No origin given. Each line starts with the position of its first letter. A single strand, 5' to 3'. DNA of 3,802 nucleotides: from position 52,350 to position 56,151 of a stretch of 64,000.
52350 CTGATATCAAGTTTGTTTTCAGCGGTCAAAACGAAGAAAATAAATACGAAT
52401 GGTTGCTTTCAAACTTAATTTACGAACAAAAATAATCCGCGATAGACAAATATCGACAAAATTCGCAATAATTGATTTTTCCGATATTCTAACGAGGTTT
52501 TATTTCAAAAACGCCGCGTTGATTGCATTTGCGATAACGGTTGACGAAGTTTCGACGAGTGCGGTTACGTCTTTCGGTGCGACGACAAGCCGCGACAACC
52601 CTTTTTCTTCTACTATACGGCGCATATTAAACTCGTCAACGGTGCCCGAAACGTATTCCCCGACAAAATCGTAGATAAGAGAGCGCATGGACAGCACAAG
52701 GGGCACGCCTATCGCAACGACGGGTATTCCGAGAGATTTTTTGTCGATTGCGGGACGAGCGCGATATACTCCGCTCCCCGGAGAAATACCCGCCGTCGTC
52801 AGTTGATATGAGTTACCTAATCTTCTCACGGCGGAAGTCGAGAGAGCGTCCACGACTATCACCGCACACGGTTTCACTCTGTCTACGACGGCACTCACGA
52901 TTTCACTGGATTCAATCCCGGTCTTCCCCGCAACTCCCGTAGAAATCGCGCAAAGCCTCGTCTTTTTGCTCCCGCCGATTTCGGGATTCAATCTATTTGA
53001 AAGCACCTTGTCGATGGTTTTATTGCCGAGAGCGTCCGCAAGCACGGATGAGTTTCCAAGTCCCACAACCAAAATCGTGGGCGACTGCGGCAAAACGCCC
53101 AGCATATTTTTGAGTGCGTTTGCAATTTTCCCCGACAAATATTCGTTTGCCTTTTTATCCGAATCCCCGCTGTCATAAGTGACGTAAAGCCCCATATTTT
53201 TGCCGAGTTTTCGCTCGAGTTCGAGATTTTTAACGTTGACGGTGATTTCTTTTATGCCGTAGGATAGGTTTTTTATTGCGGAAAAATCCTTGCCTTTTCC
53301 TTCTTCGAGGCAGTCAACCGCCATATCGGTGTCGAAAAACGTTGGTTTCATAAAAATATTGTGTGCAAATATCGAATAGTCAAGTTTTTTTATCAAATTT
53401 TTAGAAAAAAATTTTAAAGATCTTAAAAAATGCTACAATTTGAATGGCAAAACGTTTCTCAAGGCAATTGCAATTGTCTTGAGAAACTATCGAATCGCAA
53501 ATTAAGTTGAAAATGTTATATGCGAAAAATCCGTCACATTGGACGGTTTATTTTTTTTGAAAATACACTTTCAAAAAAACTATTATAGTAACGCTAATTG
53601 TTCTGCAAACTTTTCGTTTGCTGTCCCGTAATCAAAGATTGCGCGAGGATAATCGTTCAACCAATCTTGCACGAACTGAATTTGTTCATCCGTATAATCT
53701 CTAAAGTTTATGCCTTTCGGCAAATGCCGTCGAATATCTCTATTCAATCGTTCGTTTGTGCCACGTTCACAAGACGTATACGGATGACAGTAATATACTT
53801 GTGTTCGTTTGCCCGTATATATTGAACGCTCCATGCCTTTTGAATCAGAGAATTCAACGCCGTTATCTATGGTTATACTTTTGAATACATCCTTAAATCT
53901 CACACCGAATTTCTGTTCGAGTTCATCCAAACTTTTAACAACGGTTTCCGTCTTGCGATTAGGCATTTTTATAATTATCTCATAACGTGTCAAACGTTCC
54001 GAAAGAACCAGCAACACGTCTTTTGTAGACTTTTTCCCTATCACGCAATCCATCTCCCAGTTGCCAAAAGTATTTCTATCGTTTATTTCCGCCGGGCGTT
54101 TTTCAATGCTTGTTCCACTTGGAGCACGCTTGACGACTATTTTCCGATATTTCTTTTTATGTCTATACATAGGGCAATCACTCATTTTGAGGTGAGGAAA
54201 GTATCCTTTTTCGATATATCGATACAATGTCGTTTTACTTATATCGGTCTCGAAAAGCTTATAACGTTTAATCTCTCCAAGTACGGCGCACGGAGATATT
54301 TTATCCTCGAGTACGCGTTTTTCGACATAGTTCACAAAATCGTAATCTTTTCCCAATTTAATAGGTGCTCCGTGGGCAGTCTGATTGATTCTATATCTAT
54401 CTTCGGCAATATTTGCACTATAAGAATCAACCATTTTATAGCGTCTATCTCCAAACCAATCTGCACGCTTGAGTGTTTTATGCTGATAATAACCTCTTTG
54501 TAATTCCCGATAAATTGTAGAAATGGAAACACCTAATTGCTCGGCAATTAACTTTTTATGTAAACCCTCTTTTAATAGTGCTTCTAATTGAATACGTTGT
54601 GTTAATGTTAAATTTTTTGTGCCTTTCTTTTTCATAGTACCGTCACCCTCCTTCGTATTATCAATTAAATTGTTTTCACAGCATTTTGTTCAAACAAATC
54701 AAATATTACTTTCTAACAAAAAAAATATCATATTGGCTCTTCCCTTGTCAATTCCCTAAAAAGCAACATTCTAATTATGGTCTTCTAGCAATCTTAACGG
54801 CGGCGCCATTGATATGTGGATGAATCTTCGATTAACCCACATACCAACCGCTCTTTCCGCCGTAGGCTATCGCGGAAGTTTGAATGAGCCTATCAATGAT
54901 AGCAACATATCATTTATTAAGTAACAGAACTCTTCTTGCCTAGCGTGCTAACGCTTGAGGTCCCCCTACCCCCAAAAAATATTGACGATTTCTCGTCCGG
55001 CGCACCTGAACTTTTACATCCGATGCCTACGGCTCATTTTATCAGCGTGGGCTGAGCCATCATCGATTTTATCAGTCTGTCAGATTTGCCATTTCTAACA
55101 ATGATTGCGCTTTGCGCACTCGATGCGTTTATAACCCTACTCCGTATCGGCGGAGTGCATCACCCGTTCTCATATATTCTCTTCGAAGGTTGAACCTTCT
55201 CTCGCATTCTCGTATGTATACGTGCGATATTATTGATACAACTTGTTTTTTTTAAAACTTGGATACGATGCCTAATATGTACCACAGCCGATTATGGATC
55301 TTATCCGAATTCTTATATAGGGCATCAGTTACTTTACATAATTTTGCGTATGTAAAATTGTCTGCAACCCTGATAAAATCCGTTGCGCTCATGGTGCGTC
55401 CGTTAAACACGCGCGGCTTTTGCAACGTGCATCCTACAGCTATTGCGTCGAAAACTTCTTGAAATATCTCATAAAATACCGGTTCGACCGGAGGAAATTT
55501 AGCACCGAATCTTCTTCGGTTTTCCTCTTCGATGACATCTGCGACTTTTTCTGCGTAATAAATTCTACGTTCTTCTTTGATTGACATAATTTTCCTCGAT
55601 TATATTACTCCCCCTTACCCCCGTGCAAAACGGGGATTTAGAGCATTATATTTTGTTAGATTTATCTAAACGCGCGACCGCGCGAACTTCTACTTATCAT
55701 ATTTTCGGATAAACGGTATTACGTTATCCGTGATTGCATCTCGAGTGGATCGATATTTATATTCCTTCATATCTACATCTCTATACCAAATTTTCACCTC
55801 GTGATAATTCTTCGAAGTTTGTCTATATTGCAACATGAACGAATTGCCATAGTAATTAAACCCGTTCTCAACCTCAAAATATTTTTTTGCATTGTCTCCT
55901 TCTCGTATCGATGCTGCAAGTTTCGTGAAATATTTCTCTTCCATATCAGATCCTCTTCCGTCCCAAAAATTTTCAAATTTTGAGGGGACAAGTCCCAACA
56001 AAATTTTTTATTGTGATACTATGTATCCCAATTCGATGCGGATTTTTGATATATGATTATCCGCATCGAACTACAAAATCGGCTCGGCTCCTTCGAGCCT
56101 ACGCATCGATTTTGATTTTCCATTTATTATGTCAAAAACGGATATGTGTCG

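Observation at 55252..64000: AT-rich one-strand island built from three tandem surface-protein / small-basic-protein modules next to a Zot-like NTPase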

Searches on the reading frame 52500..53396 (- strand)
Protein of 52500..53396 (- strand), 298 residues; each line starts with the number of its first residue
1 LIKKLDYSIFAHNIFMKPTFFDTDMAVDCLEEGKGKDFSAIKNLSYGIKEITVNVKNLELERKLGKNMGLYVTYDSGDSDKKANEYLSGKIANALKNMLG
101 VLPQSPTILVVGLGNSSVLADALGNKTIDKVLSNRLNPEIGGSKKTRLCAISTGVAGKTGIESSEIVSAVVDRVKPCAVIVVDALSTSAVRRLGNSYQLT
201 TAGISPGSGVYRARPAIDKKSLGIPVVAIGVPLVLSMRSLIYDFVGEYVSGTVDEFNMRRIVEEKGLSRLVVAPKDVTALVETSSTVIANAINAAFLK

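Call 37: find_related_loci(query=window:52500-53396:-, collection=genome_contigs, flank=10000)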
Query window:52500-53396:- (298 aa) in genome_contigs; peptide patterns used: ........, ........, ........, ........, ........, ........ (x = any residue, [..] = any of these).
263 stretches matched a pattern; 10 encode a relative of the query (tblastn E <= 1e-3); 10 distinct loci.
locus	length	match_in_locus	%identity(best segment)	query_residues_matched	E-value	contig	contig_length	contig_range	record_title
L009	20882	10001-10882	67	7-296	4e-127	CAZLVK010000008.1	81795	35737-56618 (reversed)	MAG TPA_asm: uncultured Bacteroidaceae bacterium isolate SRP225648_co1_477 genome assembly, contig: NODE_400_length_8179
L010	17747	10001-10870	63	11-296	6e-119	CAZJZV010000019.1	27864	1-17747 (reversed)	MAG TPA_asm: uncultured Bacteroidaceae bacterium isolate SRP313737_co1_268 genome assembly, contig: NODE_2691_length_278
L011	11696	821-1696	62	11-298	4e-116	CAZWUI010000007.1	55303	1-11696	MAG TPA_asm: uncultured Bacteroidaceae bacterium isolate SRP350583_co2_434 genome assembly, contig: NODE_670_length_5530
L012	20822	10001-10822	37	21-296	2e-44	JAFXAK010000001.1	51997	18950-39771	MAG: Clostridia bacterium isolate RGIG6236 Sheep_Rectum-2__c21697, whole genome shotgun sequence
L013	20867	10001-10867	33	12-298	3e-43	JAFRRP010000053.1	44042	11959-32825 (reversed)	MAG: Clostridia bacterium isolate RGIG2737 Goat_Omasum-4__c452330, whole genome shotgun sequence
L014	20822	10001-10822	35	21-296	2e-40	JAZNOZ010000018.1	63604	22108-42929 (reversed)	MAG: Acutalibacteraceae bacterium isolate T1900044837_TS20190303.MAGScoT_cleanbin_000004 SGB_2925_k141_605875, whole gen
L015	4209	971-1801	34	20-298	5e-39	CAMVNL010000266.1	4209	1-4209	MAG TPA_asm: uncultured Clostridia bacterium isolate SRR8387714_bin.3_metaWRAP_v1.3_MAG genome assembly, contig: ERZ1420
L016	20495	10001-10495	31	108-294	9e-25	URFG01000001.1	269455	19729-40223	uncultured Ruminococcaceae bacterium isolate UMGS949 genome assembly, contig: NODE_1_length_269455_cov_13.667851, whole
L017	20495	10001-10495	32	108-294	2e-24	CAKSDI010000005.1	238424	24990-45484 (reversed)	MAG: uncultured Eubacteriales bacterium isolate REFINED_METABAT215_TOP10_CONTIGS_1500_ASSEMBLY_K77_MERGED__Hadza_MoBio_h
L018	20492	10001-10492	32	108-293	1e-23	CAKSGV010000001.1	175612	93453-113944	MAG: uncultured Eubacteriales bacterium isolate REFINED_METABAT215_TOP10_CONTIGS_1500_ASSEMBLY_K77_MERGED__Hadza_MoBio_h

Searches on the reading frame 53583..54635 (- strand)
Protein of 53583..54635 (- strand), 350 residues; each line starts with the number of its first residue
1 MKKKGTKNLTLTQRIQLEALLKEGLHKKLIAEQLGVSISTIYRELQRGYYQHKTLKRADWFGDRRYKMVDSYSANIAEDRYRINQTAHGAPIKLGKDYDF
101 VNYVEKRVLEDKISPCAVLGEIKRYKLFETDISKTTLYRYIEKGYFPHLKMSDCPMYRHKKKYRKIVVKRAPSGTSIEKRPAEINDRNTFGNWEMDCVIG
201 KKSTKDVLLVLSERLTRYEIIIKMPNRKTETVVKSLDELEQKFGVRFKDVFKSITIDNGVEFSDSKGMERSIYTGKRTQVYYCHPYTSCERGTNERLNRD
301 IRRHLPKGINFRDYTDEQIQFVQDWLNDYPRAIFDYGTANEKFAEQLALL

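Call 30: search_protein_families(library=ncbifam, proteins=[window:53583-54635:-], max_evalue=0.1)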
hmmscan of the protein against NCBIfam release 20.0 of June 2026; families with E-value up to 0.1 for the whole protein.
window:53583-54635:- (350 aa): 10 families
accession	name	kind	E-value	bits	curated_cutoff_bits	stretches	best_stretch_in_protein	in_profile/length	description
NF033563.0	transpos_IS30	equivalog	1.5e-67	228.1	80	1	39-331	1-266/267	IS30 family transposase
NF033577.2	transpos_IS481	equivalog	5.3e-11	42.6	224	1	131-329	92-266/284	IS481 family transposase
NF033546.1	transpos_IS21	equivalog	1.8e-05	24.4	160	0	20-76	4-57/294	IS21 family transposase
TIGR01764.1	excise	domain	0.0022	18.3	28.8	0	30-48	7-25/49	excisionase family DNA-binding protein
NF033545.0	transpos_IS630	equivalog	0.006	16.1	100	1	14-52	2-40/299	IS630 family transposase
NF005972.1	PRK08058.1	equivalog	0.0075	15.5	340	1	12-75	160-223/328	DNA polymerase III subunit delta'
TIGR02959.1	SigZ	equivalog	0.023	14.5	168.65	1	7-51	99-143/170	RNA polymerase sigma factor SigZ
NF005644.0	PRK07408.1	subfamily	0.028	14.1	261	1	11-53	208-250/258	RNA polymerase sigma factor SigF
NF050186.1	TransRegGliRPseudo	equivalog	0.074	12.4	570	0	9-48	236-276/338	AraC family transcriptional regulator GliR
NF006286.0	PRK08462.1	equivalog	0.092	11.6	740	0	77-157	209-287/445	acetyl-CoA carboxylase biotin carboxylase subunit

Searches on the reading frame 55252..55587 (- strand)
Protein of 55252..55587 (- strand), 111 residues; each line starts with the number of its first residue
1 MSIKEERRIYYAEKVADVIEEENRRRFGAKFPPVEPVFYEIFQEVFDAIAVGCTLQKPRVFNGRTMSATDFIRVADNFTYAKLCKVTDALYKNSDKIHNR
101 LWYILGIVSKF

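Call 3: search_protein_families(library=pfam, proteins=[window:55252-55587:-], max_evalue=1)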
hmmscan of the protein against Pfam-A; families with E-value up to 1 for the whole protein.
window:55252-55587:- (111 aa): 0 families

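Call 4: search_protein_families(library=phrogs, proteins=[window:55252-55587:-], max_evalue=1)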
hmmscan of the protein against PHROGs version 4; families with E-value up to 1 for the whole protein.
window:55252-55587:- (111 aa): 2 families
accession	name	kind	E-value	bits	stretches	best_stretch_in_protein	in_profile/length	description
phrog_22779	-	unknown function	0.3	11.7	1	49-97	4-52/205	-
phrog_8994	-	unknown function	0.31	12.1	1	69-90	10-30/74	-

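Call 29: search_protein_families(library=padloc, proteins=[window:55252-55587:-], max_evalue=0.1)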
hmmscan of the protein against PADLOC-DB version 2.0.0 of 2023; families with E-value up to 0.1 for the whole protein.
window:55252-55587:- (111 aa): 0 families

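Call 30: search_protein_families(library=ncbifam, proteins=[window:55252-55587:-], max_evalue=0.1)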
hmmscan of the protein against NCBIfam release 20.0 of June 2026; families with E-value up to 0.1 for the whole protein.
window:55252-55587:- (111 aa): 0 families

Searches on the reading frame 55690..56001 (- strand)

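Call 3: search_protein_families(library=pfam, proteins=[window:55690-56001:-], max_evalue=1)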
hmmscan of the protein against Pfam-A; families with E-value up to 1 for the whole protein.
window:55690-56001:- (103 aa): 0 families

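Call 4: search_protein_families(library=phrogs, proteins=[window:55690-56001:-], max_evalue=1)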
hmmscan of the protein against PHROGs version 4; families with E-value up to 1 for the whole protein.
window:55690-56001:- (103 aa): 2 families
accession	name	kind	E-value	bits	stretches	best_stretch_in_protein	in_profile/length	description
phrog_29622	-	unknown function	0.25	13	1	31-43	43-55/75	-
phrog_2839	-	tail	0.38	10.1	1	46-85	218-256/581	tail sheath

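Call 29: search_protein_families(library=padloc, proteins=[window:55690-56001:-], max_evalue=0.1)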
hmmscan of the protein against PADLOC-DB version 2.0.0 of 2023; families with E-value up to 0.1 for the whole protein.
window:55690-56001:- (103 aa): 0 families

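Call 30: search_protein_families(library=ncbifam, proteins=[window:55690-56001:-], max_evalue=0.1)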
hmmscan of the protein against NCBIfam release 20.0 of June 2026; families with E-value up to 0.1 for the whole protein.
window:55690-56001:- (103 aa): 0 families
